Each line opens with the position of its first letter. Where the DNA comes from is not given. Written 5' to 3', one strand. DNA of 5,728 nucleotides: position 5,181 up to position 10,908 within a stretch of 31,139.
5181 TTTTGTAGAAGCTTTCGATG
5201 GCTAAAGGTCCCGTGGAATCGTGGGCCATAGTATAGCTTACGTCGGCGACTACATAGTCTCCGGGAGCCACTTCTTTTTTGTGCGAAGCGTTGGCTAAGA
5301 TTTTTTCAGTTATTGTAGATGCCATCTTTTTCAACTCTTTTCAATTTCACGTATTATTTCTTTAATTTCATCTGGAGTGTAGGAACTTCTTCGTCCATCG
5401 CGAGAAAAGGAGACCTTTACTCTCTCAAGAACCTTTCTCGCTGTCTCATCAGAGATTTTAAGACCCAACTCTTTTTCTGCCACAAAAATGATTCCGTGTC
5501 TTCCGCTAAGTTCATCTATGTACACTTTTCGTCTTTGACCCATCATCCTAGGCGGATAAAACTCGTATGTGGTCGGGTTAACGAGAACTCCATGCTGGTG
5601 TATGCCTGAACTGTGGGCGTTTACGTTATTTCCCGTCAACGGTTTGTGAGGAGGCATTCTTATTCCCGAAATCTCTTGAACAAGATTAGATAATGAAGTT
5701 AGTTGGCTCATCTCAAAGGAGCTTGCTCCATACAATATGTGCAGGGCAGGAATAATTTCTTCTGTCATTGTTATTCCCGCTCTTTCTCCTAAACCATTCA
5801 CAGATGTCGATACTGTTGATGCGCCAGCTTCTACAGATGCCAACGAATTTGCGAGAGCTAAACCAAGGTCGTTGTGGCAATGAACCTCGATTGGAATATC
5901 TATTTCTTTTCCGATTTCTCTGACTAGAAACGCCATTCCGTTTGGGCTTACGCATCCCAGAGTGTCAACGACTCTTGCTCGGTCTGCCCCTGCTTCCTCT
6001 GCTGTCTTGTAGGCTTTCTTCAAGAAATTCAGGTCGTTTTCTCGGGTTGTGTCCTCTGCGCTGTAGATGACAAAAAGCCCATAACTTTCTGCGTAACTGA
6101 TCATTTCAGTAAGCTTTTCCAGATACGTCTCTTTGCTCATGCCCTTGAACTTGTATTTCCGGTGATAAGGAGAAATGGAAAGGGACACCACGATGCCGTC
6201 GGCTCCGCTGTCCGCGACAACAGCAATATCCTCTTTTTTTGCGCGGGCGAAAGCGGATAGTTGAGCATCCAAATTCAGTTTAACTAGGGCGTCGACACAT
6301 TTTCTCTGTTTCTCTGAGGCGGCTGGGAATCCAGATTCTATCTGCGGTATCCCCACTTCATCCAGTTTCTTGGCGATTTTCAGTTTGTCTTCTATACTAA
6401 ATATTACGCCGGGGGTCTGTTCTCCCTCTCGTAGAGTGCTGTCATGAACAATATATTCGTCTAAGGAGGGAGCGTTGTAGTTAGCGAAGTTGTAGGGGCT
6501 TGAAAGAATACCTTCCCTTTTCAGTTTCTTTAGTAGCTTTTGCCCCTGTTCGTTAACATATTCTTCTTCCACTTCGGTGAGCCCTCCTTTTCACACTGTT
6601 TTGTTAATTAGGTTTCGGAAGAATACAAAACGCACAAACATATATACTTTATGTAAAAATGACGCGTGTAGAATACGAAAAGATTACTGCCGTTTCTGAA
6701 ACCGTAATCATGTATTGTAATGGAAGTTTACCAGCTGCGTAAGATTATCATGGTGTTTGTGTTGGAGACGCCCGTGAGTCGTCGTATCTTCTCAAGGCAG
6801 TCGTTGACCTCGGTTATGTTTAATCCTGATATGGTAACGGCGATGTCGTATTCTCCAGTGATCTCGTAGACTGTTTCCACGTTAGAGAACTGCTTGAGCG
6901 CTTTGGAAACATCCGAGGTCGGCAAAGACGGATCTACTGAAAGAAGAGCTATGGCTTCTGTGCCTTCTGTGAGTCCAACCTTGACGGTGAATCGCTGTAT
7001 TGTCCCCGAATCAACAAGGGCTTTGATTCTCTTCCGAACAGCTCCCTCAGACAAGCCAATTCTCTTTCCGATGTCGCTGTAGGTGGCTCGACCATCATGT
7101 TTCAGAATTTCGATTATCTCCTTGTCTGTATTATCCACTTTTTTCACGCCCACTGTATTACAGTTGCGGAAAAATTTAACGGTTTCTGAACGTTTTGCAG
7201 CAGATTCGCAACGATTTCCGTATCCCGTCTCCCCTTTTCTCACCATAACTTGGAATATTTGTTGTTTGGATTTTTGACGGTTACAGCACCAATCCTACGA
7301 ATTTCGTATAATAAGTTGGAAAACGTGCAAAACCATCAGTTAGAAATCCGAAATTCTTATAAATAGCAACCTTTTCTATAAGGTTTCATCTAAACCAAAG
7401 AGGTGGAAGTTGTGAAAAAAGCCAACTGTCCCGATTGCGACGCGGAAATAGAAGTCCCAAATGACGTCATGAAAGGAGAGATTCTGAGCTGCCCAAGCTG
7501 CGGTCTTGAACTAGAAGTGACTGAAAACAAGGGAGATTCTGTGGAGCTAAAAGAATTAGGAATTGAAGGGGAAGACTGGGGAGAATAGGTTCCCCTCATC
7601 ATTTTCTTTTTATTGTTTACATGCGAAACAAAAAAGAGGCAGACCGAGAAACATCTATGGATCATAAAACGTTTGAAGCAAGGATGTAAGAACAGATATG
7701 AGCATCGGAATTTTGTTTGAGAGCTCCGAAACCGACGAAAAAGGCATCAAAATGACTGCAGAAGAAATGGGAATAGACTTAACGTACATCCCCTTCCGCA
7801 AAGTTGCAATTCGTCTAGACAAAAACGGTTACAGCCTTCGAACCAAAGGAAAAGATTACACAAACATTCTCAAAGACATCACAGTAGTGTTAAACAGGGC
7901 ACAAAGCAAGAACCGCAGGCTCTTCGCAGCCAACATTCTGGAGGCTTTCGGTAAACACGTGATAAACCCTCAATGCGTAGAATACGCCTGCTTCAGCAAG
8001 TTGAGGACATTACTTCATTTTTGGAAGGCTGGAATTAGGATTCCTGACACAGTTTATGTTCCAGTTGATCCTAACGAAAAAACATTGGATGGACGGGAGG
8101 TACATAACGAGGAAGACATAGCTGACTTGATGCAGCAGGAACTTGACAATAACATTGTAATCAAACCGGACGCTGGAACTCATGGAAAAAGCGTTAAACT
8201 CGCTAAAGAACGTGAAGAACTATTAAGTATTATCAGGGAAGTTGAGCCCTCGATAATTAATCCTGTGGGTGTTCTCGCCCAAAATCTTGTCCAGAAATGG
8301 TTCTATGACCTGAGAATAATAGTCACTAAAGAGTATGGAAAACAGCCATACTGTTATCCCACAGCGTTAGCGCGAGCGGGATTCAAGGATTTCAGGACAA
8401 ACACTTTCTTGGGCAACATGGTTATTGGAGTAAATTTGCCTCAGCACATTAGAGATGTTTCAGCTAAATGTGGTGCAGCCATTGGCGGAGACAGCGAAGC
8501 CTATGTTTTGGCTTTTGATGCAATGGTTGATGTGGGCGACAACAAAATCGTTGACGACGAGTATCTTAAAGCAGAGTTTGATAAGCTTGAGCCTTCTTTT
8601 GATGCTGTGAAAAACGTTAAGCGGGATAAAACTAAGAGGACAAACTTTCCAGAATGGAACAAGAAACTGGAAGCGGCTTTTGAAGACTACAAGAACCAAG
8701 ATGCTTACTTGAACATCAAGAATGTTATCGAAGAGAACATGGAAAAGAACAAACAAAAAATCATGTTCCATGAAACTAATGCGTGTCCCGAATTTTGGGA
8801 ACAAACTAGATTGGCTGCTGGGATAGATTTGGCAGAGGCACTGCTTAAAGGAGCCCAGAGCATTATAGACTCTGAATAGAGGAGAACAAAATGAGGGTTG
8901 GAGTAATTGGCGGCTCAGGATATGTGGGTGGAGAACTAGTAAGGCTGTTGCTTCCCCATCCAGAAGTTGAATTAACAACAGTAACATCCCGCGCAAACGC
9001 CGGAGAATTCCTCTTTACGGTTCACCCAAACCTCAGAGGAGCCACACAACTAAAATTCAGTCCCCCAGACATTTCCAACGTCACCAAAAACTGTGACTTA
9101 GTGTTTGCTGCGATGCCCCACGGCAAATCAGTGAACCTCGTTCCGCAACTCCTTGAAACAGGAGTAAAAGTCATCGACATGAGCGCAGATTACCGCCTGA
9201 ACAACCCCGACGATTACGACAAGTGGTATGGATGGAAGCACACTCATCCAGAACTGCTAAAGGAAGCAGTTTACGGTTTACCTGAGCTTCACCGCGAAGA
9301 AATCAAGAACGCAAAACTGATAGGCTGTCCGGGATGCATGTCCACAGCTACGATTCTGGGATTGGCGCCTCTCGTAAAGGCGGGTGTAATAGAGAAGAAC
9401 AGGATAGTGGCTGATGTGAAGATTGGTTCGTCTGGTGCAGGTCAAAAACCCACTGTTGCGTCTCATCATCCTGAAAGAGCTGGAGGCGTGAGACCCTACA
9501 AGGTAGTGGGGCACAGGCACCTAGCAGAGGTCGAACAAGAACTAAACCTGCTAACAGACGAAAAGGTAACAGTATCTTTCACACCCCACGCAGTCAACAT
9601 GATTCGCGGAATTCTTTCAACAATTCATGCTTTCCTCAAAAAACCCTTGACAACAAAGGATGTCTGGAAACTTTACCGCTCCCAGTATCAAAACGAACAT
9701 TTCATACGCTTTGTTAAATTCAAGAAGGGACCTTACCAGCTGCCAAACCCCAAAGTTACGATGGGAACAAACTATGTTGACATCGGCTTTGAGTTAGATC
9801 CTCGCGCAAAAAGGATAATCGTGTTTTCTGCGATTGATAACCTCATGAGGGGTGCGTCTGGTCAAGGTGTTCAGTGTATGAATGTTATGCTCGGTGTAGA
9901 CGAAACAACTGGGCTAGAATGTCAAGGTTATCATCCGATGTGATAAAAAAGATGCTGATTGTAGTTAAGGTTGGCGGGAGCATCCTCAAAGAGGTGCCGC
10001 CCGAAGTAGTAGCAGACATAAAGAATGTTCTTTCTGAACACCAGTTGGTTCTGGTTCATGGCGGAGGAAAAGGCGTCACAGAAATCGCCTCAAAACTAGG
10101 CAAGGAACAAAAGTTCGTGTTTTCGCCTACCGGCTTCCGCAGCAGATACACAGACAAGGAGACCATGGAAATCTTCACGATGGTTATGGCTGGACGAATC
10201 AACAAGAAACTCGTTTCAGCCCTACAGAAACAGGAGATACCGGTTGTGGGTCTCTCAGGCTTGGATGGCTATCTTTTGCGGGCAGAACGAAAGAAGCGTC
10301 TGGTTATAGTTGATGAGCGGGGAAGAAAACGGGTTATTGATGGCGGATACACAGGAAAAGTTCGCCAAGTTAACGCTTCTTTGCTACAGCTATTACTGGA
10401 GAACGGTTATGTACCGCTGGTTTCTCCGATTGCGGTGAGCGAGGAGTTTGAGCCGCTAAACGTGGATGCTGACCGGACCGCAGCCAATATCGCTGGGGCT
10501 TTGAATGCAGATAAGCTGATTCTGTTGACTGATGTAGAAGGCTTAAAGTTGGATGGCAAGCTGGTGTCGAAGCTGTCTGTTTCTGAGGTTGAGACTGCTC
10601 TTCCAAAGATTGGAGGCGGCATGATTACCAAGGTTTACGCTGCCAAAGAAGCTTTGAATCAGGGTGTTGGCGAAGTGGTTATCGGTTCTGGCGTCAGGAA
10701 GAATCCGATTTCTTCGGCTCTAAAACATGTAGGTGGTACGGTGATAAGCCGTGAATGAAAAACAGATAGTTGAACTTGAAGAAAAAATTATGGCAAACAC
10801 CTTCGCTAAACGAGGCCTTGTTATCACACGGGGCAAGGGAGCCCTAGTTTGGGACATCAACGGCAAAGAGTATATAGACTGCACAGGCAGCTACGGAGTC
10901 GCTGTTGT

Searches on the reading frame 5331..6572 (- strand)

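Call 3: search_protein_families(library=pfam, proteins=[window:5331-6572:-], max_evalue=0.01)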
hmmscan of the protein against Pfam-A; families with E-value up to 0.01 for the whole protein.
window:5331-6572:- (413 aa): 3 families
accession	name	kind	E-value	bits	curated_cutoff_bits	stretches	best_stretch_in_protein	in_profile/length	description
PF00682.25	HMGL-like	-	2.1e-69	234.3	29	1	42-298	4-260/260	HMGL-like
PF22617.1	HCS_D2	-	2.7e-16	60.2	27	1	313-387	2-76/82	Homocitrate synthase post-HMGL domain-like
PF04481.18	DUF561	-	0.00032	20.4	21.6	1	57-134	128-205/243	Protein of unknown function (DUF561)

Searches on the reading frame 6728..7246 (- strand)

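Call 3: search_protein_families(library=pfam, proteins=[window:6728-7246:-], max_evalue=0.01)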
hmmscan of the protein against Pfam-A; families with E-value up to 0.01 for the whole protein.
window:6728-7246:- (172 aa): 13 families
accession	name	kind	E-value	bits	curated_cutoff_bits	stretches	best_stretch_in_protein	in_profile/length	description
PF13404.12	HTH_AsnC-type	-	2.3e-16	59.7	27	1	38-77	2-41/42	AsnC-type helix-turn-helix domain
PF13412.12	HTH_24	-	9.1e-15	54.4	21.9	1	38-83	2-47/48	Winged helix-turn-helix DNA-binding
PF01037.27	AsnC_trans_reg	-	1e-11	45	25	1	109-170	10-72/73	Lrp/AsnC ligand binding domain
PF24034.1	DUF7343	-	5.2e-05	23.5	27.6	1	41-87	5-52/62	Domain of unknown function (DUF7343)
PF01047.28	MarR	-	6e-05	23.3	24.6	1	43-86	7-50/59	MarR family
PF08279.18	HTH_11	-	7.5e-05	23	25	1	43-81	4-43/55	HTH domain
PF04545.22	Sigma70_r4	-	0.00039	20.3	24.1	1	41-75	9-42/50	Sigma-70, region 4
PF22451.2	NirdL-like_HTH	-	0.00058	19.8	27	1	56-83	19-46/47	Siroheme decarboxylase NirDL-like HTH domain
PF03927.19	NapD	-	0.00069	20.1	28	1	111-164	16-68/76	NapD protein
PF12840.13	HTH_20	-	0.0013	19.1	27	1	43-81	8-46/51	Helix-turn-helix domain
PF01978.25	TrmB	-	0.0018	18.5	25.6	0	50-86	19-55/68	Sugar-specific transcriptional regulator TrmB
PF08280.17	HTH_Mga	-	0.0066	16.9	23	0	39-78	5-44/59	M protein trans-acting positive regulator (MGA) HTH domain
PF12802.13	MarR_2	-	0.0092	16.6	27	0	47-85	14-52/61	MarR family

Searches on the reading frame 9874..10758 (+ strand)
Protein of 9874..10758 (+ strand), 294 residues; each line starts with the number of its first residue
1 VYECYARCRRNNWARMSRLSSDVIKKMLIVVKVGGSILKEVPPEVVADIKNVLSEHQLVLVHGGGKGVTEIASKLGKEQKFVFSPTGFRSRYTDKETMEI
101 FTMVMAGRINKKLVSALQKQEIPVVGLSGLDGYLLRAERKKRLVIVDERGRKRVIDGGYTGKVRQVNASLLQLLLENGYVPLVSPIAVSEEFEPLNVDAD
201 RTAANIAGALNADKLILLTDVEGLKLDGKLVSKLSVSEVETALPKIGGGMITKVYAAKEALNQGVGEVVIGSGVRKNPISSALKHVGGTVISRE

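Call 3: search_protein_families(library=pfam, proteins=[window:9874-10758:+], max_evalue=0.01)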
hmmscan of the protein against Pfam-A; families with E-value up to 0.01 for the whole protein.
window:9874-10758:+ (294 aa): 1 family
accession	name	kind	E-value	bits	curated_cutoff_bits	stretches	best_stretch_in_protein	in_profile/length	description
PF00696.33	AA_kinase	-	6.9e-44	150.7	24.9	1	27-271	1-233/234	Amino acid kinase family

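Call 4: search_protein_families(library=ncbifam, proteins=[window:9874-10758:+], max_evalue=0.01)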
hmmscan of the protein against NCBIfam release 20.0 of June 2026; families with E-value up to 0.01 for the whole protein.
window:9874-10758:+ (294 aa): 23 families
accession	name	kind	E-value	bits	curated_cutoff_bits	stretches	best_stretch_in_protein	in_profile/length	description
NF010662.0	PRK14058.1-4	equivalog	1e-93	313.3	194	1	28-292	1-262/264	[LysW]-aminoadipate/[LysW]-glutamate kinase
NF010659.0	PRK14058.1-1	equivalog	1.6e-76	257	223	1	28-291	1-266/267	[LysW]-aminoadipate kinase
TIGR00761.1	argB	equivalog_domain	1.1e-66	224.7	151.3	1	29-270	2-231/231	acetylglutamate kinase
NF010661.0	PRK14058.1-3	equivalog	4.8e-63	212.9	251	1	27-290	1-270/283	acetylglutamate/acetylaminoadipate kinase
NF010660.0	PRK14058.1-2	equivalog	6.4e-39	134.3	241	1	30-271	3-240/249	[LysW]-aminoadipate/[LysW]-glutamate kinase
TIGR01890.1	N-Ac-Glu-synth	equivalog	1.3e-21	77.1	202.85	1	27-273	18-257/429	amino-acid N-acetyltransferase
NF003641.0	PRK05279.1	equivalog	9.5e-20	70.8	344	1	25-265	24-261/441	amino-acid N-acetyltransferase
NF040647.1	IPPK_Arch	equivalog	1.4e-12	47.4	120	2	163-291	116-259/259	isopentenyl phosphate kinase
NF003387.0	PRK04531.1-2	equivalog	6.1e-11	41.4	426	1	23-261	33-255/441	acetylglutamate kinase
NF003386.0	PRK04531.1-1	equivalog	2.2e-10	40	417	1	21-263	36-262/442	acetylglutamate kinase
NF009008.0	PRK12354.1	subfamily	3.3e-08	33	361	1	197-292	203-299/308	carbamate kinase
TIGR01027.1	proB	equivalog_domain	7.5e-07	28.6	186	1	170-286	116-245/363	glutamate 5-kinase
TIGR00746.1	arcC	equivalog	3.8e-06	26.2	358.25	1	197-292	208-308/309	carbamate kinase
TIGR01768.1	GGGP-family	subfamily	6e-06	25.9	113.25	1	11-75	135-197/224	geranylgeranylglyceryl phosphate synthase family protein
TIGR01092.1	P5CS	equivalog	4e-05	22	796.75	1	185-284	155-265/715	delta l-pyrroline-5-carboxylate synthetase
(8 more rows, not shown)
